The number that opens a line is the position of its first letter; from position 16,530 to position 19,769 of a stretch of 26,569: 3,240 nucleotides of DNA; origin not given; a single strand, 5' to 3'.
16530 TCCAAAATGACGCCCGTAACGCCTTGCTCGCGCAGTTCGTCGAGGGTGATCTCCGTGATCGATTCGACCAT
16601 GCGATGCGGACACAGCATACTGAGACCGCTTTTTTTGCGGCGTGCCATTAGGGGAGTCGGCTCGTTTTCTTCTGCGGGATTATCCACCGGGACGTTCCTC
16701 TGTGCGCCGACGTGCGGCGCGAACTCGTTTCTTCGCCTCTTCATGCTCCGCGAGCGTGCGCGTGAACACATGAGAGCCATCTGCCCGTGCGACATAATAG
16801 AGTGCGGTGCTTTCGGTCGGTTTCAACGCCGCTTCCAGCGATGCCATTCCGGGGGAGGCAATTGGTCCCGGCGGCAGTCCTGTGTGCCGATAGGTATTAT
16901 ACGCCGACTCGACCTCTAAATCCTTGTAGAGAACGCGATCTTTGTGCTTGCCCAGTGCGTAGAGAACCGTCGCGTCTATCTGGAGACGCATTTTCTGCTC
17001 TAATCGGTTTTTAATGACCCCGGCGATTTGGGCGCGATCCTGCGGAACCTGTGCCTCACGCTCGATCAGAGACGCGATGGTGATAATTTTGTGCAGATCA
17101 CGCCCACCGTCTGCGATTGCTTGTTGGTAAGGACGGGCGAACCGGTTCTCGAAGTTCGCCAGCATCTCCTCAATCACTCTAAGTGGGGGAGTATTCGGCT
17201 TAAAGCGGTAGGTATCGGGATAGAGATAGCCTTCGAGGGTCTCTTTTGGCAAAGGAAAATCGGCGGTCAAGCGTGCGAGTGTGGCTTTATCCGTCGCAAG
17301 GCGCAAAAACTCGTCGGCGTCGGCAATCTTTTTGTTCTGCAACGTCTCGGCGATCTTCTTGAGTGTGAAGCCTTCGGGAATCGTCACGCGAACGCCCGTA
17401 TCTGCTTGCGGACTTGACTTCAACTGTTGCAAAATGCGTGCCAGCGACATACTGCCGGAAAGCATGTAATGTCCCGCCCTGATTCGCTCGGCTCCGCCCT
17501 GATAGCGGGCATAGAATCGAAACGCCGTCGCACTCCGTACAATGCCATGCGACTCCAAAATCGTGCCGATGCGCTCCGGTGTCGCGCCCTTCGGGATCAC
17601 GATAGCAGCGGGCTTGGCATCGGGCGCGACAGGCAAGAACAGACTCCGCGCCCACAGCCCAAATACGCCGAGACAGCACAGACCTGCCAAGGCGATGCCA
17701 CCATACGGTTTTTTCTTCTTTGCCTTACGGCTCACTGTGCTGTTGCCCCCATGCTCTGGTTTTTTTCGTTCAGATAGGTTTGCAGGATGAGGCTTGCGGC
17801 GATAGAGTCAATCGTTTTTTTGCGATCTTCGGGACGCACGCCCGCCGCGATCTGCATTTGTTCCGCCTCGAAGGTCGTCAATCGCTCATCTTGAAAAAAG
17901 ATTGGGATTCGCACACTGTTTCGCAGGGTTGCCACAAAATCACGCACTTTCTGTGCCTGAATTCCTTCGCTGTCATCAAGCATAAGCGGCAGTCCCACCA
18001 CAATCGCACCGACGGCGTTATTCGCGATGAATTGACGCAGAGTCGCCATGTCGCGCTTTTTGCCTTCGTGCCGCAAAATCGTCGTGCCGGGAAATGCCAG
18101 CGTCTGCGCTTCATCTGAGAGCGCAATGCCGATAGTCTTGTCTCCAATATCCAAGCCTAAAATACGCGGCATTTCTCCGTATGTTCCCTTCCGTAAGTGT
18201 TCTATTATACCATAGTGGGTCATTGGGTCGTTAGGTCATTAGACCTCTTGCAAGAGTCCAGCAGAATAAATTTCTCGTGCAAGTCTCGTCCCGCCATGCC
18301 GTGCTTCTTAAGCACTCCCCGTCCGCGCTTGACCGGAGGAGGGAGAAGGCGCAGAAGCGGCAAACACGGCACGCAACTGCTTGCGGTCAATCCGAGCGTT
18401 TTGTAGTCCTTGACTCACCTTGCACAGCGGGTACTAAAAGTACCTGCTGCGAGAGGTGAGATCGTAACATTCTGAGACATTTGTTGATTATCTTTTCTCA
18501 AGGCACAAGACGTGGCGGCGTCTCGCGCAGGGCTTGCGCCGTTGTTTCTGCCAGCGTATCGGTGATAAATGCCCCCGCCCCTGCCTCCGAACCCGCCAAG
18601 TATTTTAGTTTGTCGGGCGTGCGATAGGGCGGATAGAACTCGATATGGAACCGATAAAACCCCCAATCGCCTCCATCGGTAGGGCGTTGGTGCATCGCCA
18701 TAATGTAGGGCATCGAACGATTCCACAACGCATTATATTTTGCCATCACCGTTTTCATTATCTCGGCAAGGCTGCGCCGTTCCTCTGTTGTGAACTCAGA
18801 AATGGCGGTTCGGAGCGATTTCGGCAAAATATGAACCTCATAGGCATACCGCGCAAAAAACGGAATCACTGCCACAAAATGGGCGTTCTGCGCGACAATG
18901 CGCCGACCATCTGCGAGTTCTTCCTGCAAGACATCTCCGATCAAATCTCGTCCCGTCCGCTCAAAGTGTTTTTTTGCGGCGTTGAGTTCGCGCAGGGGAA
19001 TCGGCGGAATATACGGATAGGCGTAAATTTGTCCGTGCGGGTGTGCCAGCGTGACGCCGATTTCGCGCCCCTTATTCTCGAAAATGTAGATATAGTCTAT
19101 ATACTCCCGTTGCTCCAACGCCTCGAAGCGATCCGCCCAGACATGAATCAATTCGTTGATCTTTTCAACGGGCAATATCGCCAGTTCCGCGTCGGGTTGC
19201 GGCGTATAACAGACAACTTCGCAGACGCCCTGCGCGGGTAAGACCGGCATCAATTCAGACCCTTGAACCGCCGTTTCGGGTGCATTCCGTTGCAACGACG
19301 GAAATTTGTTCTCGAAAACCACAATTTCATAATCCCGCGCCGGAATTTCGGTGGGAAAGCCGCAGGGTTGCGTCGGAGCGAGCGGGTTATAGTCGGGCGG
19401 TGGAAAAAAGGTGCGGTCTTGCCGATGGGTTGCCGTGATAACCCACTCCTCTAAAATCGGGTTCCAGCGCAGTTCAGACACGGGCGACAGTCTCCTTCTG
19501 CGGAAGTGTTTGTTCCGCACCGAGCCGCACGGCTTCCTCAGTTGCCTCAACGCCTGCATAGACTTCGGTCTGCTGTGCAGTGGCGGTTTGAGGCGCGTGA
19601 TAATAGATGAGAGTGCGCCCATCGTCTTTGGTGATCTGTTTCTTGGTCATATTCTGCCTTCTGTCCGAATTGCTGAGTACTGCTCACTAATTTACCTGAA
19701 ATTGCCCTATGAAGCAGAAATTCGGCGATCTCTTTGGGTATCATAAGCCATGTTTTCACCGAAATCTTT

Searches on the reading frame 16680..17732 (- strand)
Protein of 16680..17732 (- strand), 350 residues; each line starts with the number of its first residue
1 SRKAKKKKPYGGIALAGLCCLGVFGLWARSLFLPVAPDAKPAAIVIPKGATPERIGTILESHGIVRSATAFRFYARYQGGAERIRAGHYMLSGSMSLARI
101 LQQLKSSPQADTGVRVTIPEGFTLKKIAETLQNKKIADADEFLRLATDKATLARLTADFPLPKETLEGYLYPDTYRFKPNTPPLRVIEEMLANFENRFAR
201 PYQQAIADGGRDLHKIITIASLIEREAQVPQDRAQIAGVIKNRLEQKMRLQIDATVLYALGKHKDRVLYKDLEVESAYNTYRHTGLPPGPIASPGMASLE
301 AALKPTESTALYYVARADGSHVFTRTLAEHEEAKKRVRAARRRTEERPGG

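Call 13: search_protein_families(library=pfam, proteins=[window:16680-17732:-])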
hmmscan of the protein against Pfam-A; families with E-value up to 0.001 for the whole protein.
window:16680-17732:- (350 aa): 1 family
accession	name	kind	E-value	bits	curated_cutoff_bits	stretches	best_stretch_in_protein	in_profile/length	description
PF02618.21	YceG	-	7.5e-93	311.4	32.4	1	44-335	1-274/275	YceG-like family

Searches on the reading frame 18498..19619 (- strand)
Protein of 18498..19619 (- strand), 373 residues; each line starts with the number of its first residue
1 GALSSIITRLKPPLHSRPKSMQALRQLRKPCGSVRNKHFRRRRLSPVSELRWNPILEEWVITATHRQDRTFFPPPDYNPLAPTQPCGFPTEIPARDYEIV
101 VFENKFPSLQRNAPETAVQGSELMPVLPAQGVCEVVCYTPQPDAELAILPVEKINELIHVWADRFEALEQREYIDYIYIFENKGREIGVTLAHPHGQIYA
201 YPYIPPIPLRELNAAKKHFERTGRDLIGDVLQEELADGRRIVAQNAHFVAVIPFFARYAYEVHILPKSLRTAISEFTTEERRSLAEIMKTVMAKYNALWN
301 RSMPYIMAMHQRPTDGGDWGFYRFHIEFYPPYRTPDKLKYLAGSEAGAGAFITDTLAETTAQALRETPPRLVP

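Call 13: search_protein_families(library=pfam, proteins=[window:18498-19619:-])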
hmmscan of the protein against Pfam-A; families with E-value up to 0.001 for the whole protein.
window:18498-19619:- (373 aa): 3 families
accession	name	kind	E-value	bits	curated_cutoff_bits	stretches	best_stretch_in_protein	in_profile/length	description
PF01087.27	GalP_UDP_transf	-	6.1e-30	105.4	22.1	1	47-205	11-184/184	Galactose-1-phosphate uridyl transferase, N-terminal domain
PF02744.22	GalP_UDP_tr_C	-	3.7e-21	76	29.2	1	214-366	4-155/165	Galactose-1-phosphate uridyl transferase, C-terminal domain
PF16285.10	DUF4931_N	-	0.00096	19.7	24.1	0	140-199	60-119/124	Domain of unknown function (DUF4931) N-terminal domain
